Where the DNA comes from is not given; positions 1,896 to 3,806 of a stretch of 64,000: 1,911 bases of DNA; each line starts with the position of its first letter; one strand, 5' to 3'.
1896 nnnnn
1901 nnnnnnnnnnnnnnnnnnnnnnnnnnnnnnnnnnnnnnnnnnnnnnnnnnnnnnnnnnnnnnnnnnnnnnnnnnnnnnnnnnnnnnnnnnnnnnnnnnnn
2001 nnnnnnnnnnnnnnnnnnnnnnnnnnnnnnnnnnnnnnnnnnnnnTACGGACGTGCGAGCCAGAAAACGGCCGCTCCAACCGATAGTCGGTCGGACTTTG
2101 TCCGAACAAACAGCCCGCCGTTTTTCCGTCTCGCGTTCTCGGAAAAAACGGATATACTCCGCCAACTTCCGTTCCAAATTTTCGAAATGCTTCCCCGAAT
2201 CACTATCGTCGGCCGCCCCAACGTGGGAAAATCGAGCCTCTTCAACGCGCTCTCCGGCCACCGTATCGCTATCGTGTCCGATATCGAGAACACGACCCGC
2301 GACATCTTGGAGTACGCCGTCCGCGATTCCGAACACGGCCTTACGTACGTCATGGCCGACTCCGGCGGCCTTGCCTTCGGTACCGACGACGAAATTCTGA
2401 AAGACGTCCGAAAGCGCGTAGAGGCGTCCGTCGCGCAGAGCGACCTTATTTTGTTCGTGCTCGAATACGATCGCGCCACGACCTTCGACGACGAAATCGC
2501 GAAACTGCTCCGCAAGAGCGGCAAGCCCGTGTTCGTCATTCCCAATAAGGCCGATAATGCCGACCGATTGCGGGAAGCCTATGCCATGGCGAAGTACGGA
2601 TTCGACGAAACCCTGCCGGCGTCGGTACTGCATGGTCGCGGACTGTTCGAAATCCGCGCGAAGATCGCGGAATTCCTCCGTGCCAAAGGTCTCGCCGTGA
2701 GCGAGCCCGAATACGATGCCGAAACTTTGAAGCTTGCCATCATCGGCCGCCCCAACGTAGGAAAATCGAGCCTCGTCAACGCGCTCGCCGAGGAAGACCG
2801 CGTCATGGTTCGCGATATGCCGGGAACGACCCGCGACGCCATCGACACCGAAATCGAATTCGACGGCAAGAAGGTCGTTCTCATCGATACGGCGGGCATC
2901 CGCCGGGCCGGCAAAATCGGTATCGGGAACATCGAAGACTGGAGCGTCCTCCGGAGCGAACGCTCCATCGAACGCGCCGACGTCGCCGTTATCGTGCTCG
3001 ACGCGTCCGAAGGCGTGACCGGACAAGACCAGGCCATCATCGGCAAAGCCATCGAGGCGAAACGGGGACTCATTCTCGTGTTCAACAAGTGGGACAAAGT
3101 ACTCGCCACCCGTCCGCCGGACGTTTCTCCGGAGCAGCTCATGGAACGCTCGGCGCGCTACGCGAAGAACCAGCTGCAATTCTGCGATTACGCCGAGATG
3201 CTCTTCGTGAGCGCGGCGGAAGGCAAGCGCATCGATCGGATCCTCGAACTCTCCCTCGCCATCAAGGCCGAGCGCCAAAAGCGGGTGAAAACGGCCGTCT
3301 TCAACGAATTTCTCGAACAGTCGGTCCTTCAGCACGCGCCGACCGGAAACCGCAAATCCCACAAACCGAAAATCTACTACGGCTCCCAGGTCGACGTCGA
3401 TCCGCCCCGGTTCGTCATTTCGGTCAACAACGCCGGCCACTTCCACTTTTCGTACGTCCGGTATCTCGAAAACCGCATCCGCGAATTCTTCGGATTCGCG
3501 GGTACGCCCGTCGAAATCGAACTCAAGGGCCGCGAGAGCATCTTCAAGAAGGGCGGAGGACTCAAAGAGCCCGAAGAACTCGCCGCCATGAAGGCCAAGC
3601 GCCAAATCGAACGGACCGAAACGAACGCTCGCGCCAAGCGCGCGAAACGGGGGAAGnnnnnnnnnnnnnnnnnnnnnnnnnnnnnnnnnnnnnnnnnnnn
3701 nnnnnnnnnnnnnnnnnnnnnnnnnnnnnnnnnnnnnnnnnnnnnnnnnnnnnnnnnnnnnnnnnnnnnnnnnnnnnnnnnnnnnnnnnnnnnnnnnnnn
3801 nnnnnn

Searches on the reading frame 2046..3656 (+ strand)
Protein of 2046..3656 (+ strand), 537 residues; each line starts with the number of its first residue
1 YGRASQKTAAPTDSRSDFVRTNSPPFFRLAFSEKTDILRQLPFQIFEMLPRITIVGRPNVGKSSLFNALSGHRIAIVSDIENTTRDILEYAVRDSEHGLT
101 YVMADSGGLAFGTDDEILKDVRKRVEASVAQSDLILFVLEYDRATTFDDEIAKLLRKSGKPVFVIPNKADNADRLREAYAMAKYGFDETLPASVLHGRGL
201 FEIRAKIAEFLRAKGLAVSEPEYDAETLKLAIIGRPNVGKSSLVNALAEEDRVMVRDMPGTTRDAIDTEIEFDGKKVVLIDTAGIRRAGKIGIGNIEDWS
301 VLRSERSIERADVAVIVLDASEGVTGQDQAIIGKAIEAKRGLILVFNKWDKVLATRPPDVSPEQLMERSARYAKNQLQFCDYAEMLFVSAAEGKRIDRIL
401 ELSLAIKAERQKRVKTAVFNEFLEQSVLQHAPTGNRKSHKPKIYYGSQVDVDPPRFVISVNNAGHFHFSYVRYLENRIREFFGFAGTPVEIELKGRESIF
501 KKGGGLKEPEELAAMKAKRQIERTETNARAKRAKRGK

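Call 21: search_protein_families(library=pfam, max_evalue=0.0001, proteins=[window:2046-3656:+])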
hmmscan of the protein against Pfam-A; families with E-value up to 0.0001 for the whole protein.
window:2046-3656:+ (537 aa): 11 families
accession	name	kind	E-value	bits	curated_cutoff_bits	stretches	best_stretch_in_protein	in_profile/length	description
PF01926.29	MMR_HSR1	-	3.5e-53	178.9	21.9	2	230-348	2-113/113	50S ribosome-binding GTPase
PF14714.11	KH_dom-like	-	1.1e-26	93.4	27.3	1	413-494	1-81/81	KH-domain-like of EngA bacterial GTPase enzymes, C-terminal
PF02421.24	FeoB_N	-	2.2e-17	63.4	27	1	229-353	2-119/156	Ferrous iron transport protein B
PF00009.33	GTP_EFTU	-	6.3e-17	62.2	26.5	1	257-402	51-181/188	Elongation factor Tu GTP binding domain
PF00350.29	Dynamin_N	-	8.4e-14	52.4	27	0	52-97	1-45/168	Dynamin family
PF04548.22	AIG1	-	2.7e-07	30.6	27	0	51-156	2-108/212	AIG1 family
PF03193.22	RsgA_GTPase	-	3.2e-07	30.8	30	0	230-287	109-170/174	RsgA GTPase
PF00005.33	ABC_tran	-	2.6e-05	25.3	25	0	51-107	13-69/137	ABC transporter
PF13521.12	AAA_28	-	2.9e-05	24.8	27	0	230-255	2-28/164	AAA domain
PF00071.28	Ras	-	3.8e-05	23.8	21.6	0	229-287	1-60/162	Ras family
PF08477.19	Roc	-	5e-05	24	27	0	229-252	1-24/119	Ras of Complex, Roc, domain of DAPkinase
